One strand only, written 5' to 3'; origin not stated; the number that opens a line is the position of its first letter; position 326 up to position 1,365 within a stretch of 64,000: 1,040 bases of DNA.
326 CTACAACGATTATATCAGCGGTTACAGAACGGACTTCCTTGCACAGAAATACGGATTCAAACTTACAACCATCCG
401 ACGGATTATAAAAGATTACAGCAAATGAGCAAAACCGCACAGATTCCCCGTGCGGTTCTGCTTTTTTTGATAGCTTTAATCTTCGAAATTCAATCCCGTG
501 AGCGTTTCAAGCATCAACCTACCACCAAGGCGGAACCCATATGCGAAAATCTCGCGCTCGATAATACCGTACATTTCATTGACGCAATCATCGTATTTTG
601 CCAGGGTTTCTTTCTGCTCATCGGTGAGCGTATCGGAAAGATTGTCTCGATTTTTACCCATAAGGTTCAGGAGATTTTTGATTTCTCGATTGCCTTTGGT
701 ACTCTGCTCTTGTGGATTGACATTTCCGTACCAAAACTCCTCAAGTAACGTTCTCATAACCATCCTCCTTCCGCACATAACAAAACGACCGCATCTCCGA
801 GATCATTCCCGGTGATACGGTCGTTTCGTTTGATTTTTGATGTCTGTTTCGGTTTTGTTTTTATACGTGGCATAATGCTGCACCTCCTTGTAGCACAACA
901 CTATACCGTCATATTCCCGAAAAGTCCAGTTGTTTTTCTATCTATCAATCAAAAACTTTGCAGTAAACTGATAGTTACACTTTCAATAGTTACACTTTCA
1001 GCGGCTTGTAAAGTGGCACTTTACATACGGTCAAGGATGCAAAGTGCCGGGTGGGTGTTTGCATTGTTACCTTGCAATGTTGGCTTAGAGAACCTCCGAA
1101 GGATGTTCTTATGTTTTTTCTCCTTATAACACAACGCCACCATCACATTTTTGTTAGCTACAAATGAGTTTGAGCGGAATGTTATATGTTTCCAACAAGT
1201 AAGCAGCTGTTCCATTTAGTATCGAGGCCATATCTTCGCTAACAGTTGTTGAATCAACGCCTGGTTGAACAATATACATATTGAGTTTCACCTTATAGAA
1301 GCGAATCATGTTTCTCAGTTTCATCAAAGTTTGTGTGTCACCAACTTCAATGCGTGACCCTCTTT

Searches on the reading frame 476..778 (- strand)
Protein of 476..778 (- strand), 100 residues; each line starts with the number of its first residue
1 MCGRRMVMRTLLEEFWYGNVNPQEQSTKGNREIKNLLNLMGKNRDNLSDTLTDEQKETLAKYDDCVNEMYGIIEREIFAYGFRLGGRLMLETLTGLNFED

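Call 75: search_protein_families(library=pfam, proteins=[window:476-778:-], max_evalue=0.01)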
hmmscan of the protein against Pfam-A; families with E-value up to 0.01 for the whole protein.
window:476-778:- (100 aa): 1 family
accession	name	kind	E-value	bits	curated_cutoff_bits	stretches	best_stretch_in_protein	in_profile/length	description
PF20648.2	DUF6809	-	3e-23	82.9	27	1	8-92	1-85/85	Family of unknown function (DUF6809)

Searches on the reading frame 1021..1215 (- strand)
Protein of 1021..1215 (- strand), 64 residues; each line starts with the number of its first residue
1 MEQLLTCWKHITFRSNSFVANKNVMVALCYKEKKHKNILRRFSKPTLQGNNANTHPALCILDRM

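Call 75: search_protein_families(library=pfam, proteins=[window:1021-1215:-], max_evalue=0.01)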
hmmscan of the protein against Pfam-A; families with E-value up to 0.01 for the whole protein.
window:1021-1215:- (64 aa): 0 families
